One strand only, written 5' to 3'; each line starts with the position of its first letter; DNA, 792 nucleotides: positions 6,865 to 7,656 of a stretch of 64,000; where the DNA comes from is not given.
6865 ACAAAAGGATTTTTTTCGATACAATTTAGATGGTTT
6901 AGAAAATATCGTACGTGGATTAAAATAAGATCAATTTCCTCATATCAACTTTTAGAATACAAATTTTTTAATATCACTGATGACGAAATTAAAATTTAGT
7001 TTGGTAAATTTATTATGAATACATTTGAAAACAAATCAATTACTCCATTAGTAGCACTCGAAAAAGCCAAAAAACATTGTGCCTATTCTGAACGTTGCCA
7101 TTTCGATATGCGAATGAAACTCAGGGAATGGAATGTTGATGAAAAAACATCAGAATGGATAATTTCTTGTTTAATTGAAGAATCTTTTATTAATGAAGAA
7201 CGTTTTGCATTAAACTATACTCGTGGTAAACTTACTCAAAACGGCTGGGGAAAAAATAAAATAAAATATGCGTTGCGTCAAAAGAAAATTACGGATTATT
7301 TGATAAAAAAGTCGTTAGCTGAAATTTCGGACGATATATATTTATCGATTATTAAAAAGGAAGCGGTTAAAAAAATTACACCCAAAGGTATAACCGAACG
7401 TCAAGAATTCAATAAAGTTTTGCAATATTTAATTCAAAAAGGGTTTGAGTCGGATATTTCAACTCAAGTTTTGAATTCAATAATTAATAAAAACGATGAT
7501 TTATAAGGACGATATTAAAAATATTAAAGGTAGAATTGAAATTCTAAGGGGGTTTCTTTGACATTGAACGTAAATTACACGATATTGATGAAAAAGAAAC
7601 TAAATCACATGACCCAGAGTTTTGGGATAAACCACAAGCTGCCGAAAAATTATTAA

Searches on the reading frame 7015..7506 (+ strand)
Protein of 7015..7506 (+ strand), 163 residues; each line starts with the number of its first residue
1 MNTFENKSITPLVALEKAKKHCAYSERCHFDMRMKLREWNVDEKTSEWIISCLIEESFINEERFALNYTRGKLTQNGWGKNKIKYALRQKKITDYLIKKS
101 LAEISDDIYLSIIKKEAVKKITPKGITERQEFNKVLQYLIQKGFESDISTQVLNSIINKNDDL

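Call 94: search_protein_families(library=pfam, proteins=[window:7015-7506:+], max_evalue=0.001)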
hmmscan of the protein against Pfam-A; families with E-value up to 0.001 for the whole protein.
window:7015-7506:+ (163 aa): 3 families
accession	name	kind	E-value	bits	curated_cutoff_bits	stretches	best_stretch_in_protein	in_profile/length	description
PF02631.22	RecX_HTH2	-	5.8e-14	52.5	26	1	60-101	1-42/42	RecX, second three-helix domain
PF21982.2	RecX_HTH1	-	1.6e-07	31.6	26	0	14-50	1-37/40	RecX, first three-helix domain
PF21981.2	RecX_HTH3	-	1.3e-06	28.9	26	1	109-153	3-48/48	RecX, third three-helix domain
